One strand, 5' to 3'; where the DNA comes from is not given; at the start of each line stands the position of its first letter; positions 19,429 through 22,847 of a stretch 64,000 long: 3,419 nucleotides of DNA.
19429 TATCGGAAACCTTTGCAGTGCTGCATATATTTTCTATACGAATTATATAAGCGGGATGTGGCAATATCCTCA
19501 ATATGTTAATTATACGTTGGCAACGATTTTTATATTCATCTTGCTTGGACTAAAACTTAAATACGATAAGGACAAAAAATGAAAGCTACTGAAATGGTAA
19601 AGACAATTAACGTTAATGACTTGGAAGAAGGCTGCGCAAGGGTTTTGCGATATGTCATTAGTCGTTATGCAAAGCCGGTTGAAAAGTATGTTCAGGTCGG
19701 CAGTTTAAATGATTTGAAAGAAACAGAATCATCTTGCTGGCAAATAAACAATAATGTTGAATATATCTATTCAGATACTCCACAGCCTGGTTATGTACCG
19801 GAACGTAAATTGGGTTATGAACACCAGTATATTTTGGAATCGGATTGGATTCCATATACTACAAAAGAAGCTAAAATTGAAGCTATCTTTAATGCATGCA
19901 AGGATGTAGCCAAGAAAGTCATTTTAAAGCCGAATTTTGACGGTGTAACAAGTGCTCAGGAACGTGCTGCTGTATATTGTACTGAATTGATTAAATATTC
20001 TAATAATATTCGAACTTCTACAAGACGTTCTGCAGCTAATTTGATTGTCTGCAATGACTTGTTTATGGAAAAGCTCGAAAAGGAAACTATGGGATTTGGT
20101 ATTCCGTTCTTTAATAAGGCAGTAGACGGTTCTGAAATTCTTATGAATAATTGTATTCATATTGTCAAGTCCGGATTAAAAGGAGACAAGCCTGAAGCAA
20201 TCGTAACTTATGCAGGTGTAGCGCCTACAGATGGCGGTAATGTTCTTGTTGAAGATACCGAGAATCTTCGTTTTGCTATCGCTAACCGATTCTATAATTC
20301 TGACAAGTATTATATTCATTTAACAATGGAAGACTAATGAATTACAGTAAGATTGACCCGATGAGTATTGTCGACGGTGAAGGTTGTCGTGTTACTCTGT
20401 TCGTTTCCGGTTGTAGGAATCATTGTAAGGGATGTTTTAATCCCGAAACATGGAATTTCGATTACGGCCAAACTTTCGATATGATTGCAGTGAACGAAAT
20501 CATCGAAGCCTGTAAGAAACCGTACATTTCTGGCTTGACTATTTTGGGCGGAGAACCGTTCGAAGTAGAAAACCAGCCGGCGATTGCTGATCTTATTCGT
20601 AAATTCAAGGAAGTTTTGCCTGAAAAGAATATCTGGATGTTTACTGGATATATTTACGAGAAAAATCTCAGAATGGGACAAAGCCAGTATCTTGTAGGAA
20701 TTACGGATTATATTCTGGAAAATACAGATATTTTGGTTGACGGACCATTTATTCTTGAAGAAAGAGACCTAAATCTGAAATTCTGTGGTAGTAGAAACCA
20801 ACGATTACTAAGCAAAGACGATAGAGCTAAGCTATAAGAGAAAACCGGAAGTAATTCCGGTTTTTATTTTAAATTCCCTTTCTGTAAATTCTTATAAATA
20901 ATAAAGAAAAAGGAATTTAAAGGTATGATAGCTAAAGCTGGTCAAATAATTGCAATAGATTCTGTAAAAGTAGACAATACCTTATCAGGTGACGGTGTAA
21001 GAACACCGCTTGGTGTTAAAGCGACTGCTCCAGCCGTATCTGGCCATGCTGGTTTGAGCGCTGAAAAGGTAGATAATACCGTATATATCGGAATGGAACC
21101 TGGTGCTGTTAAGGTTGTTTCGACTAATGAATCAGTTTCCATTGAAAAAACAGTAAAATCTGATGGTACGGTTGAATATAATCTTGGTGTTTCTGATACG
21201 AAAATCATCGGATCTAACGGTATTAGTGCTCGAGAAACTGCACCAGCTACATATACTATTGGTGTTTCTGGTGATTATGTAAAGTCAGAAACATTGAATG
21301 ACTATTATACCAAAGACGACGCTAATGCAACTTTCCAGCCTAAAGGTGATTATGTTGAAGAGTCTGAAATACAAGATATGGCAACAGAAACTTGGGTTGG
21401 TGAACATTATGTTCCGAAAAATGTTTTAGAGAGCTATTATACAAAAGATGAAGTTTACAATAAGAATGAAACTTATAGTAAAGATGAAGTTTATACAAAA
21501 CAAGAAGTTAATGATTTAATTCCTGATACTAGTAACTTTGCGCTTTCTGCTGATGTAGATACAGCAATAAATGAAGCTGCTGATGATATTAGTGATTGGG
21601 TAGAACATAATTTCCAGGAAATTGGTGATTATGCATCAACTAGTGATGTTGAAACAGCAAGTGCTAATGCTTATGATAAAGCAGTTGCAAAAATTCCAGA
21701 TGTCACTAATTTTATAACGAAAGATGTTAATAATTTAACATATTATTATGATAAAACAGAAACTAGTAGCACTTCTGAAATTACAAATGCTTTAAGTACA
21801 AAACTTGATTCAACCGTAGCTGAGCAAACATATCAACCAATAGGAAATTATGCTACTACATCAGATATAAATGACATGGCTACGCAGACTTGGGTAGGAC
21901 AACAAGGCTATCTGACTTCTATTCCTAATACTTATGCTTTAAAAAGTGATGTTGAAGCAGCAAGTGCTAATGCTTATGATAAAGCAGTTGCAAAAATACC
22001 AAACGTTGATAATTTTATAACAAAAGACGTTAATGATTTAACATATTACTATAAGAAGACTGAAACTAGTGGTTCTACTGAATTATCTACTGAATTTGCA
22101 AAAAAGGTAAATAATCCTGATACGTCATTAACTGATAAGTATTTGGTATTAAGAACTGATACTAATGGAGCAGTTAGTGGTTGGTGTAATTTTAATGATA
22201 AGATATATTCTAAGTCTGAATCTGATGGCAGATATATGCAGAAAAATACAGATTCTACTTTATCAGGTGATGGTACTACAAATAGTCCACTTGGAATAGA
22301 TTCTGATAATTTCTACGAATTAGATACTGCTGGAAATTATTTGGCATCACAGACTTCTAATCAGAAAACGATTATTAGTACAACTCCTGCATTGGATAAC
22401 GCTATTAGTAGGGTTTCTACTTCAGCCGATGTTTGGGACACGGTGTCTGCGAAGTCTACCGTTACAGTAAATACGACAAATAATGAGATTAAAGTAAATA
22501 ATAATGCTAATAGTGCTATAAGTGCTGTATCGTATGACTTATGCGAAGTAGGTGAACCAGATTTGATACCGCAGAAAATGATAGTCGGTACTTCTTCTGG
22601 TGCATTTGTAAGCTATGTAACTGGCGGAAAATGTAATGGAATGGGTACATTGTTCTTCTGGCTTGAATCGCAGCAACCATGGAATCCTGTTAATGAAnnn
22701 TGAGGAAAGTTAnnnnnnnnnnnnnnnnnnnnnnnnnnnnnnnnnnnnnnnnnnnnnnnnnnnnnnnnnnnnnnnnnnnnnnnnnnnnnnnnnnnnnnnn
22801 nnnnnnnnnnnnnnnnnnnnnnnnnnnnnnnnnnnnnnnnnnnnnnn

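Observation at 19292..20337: nrdD and nrdG separated by a translationally coupled SemiSWEET/PQ-loop-like membrane protein and a truncated capsid-protein paralog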

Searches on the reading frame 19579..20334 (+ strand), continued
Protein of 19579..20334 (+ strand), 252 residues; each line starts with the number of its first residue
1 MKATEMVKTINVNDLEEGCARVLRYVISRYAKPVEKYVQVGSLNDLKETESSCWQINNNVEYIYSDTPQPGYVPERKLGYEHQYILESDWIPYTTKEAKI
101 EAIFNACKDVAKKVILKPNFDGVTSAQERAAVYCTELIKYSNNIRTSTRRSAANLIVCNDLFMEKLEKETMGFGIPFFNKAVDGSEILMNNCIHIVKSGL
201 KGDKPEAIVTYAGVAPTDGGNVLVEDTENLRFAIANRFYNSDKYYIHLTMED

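Call 83: fold_search(model_id=the predicted structure, library=viral)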
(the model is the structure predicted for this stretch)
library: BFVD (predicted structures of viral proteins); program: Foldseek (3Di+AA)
matches with E <= 10: 491; with E <= 0.001: 23
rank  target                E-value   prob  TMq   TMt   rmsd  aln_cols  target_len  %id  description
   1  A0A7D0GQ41            4.6e-10  1.00  0.51  0.35  10.1       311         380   14  (no name in the UniProt tables at hand)
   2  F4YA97                9.4e-10  1.00  0.52  0.31  10.1       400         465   10  Gp23 major capsid protein [Campylobacter phage NCTC12673]
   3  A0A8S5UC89            2.3e-08  1.00  0.45  0.27  11.4       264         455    9  Major capsid protein [Siphoviridae sp. ctgN495]
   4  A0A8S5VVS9            3.5e-08  1.00  0.46  0.26  18.7       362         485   10  (no name in the UniProt tables at hand)
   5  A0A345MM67            4.2e-08  1.00  0.50  0.40  10.3       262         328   13  (no name in the UniProt tables at hand)
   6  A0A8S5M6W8            6.0e-08  1.00  0.46  0.27  14.2       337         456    8  Major capsid protein [Siphoviridae sp. ctrgt10]
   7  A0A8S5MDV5            1.2e-07  1.00  0.50  0.29  12.8       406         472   10  Major capsid protein [Siphoviridae sp. ctYh54]
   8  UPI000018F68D         2.4e-07  1.00  0.45  0.23  19.2       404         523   12  (no name look-up for this kind of identifier)
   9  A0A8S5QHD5            4.4e-07  1.00  0.48  0.61   7.0       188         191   15  Major capsid protein [Myoviridae sp. ctdNl2]
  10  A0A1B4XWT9            5.9e-07  1.00  0.54  0.26  12.4       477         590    7  Major capsid protein [Tenacibaculum phage pT24]
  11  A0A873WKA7            7.5e-07  1.00  0.39  0.22  17.0       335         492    8  (no name in the UniProt tables at hand)
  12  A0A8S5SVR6            8.0e-07  1.00  0.42  0.25  19.2       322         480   10  Major capsid protein [Siphoviridae sp. ctDOT22]
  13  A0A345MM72            2.2e-06  1.00  0.42  0.42  10.0       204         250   15  (no name in the UniProt tables at hand)
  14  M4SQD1                1.3e-05  1.00  0.40  0.33  12.5       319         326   11  (no name in the UniProt tables at hand)
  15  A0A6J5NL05            1.9e-05  1.00  0.54  0.27  13.3       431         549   10  Capsid protein, T4-like bacteriophage [uncultured Caudovirales phage]
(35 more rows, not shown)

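Call 90: find_related_loci(query=A6, collection=metagenome_contigs, flank=4000)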
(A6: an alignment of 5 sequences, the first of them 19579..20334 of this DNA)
Query A6 (252 aa) in metagenome_contigs; peptide patterns used: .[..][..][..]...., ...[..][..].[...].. (x = any residue, [..] = any of these).
420 stretches matched a pattern; 7 encode a relative of the query (tblastn E <= 1e-3); 7 distinct loci.
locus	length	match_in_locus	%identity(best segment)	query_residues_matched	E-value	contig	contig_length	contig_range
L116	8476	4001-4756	98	1-252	2e-172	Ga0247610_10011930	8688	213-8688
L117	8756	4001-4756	96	1-252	5e-168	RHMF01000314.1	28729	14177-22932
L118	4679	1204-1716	44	74-245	6e-41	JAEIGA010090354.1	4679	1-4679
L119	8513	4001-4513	43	74-245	2e-39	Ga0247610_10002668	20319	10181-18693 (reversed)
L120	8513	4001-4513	42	74-245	1e-38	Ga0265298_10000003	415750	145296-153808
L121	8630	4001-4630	34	1-245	2e-35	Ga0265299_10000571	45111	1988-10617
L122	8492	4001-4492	44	81-245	6e-38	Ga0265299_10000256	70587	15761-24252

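Call 98: search_protein_families(library=padloc, proteins=[window:19579-20334:+, L013:4362-5018:+, L013:5489-6157:+, P0014, P0023, L002:10778-11365:+, L013:6164-7090:+], max_evalue=0.01)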
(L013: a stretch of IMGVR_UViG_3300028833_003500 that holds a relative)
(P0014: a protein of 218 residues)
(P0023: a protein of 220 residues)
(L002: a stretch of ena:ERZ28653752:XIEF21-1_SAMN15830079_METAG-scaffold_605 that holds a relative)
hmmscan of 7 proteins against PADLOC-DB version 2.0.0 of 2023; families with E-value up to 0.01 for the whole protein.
window:19579-20334:+ (252 aa): 1 family
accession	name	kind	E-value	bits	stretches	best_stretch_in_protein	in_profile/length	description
PDLC04033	PD-T4-4_A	-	0.0086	13.3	0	3-58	208-267/460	-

L013:4362-5018:+ (219 aa): 0 families

L013:5489-6157:+ (223 aa): 0 families

P0014 (218 aa): 0 families

P0023 (220 aa): 0 families

L002:10778-11365:+ (196 aa): 0 families

L013:6164-7090:+ (309 aa): 3 families
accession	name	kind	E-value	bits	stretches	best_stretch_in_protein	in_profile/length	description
PDLC02904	pVip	-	5.7e-06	24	1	19-173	12-167/262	Viperins associated with kinases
PDLC02903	pVip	-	1.8e-05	22.4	1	19-173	9-163/257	Viperins not associated with kinases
PDLC01504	Csm2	-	0.00041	18.7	0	103-142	46-86/116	CAS-III-D; effector_SS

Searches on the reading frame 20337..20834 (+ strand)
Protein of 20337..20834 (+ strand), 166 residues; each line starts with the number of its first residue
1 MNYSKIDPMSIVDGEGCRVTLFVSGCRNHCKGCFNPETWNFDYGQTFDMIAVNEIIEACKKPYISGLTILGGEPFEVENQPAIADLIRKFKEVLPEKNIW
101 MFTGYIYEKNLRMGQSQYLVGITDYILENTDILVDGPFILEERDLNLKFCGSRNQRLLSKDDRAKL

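Call 5: search_protein_families(library=pfam, proteins=[window:20337-20834:+], max_evalue=1)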
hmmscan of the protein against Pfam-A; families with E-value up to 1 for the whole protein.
window:20337-20834:+ (166 aa): 2 families
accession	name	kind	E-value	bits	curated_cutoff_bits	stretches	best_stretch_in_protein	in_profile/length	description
PF13353.11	Fer4_12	-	2.2e-47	161.2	22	1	12-157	1-136/137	4Fe-4S single cluster domain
PF04055.27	Radical_SAM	-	1.6e-06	28.9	29.5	1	22-93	3-74/166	Radical SAM superfamily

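Call 67: search_protein_families(library=ncbifam, proteins=[window:20337-20834:+], max_evalue=0.01)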
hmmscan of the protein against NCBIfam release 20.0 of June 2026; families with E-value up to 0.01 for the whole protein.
window:20337-20834:+ (166 aa): 18 families
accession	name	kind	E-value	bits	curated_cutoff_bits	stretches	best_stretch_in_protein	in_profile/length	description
TIGR02491.1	NrdG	equivalog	1.3e-48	164.9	126.1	1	2-159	1-152/154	anaerobic ribonucleoside-triphosphate reductase activating protein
NF008335.0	PRK11121.1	equivalog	2e-35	121.9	199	1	1-157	1-150/154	anaerobic ribonucleoside-triphosphate reductase-activating protein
TIGR02826.1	RNR_activ_nrdG3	equivalog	2.2e-14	53.6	151.7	1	19-164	18-142/148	anaerobic ribonucleoside-triphosphate reductase activating protein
TIGR04041.1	activase_YjjW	hypoth_equivalog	9.7e-12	44.9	250.2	1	4-40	5-41/276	YjjW family glycine radical enzyme activase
TIGR02493.1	PFLA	equivalog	2.1e-11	43.6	231.75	1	7-76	6-78/235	pyruvate formate-lyase-activating protein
TIGR02494.1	PFLE_PFLC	subfamily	1.3e-10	41.1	174.35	1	6-48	4-46/293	glycyl-radical enzyme activating protein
TIGR02495.1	NrdG2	equivalog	1.4e-09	37.6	131.15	1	3-93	2-89/193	anaerobic ribonucleoside-triphosphate reductase activating protein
NF043069.1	T4HPD_activ_SAM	equivalog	3e-08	33.4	425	1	6-48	7-49/299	trans-4-hydroxy-L-proline dehydratase activase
NF033717.2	HPDL_rSAM_activ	equivalog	5.2e-08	32.5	420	1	5-47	8-50/311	4-hydroxyphenylacetate decarboxylase activase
NF008356.0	PRK11145.1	equivalog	4.8e-07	29.3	375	1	7-59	11-60/246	pyruvate formate lyase 1-activating protein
NF048010.1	SfplDhtActHpsHDes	equivalog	5.6e-07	28.7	430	1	6-47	11-52/298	(2S)-3-sulfopropanediol dehydratase activating enzyme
TIGR04003.1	rSAM_BssD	equivalog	3e-05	23.3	496.45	1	5-40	5-40/314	[benzylsuccinate synthase]-activating enzyme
NF048008.1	SfplDhtActHpfHKleb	equivalog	4.7e-05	22.8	500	1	6-41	5-40/308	(2S)-3-sulfopropanediol dehydratase activating enzyme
NF033719.1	ind_deCO2_activ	equivalog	0.00017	21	425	1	6-41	6-41/302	indoleacetate decarboxylase activase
TIGR03963.1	rSAM_QueE_Clost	equivalog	0.00019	21.2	260.1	1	13-88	11-86/219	putative 7-carboxy-7-deazaguanine synthase QueE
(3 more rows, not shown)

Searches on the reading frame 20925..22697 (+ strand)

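Call 5: search_protein_families(library=pfam, proteins=[window:20925-22697:+], max_evalue=1)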
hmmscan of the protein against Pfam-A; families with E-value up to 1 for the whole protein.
window:20925-22697:+ (591 aa): 1 family
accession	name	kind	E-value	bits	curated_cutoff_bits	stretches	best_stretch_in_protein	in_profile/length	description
PF18269.6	T3SS_ATPase_C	-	0.013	15.7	22.7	0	233-270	28-59/72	T3SS EscN ATPase C-terminal domain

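Call 6: search_protein_families(library=phrogs, proteins=[window:20925-22697:+], max_evalue=0.1)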
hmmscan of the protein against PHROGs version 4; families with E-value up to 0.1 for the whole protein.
window:20925-22697:+ (591 aa): 1 family
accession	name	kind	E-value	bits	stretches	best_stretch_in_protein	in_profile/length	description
phrog_26135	-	unknown function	0.032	15.4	0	348-377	15-44/74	-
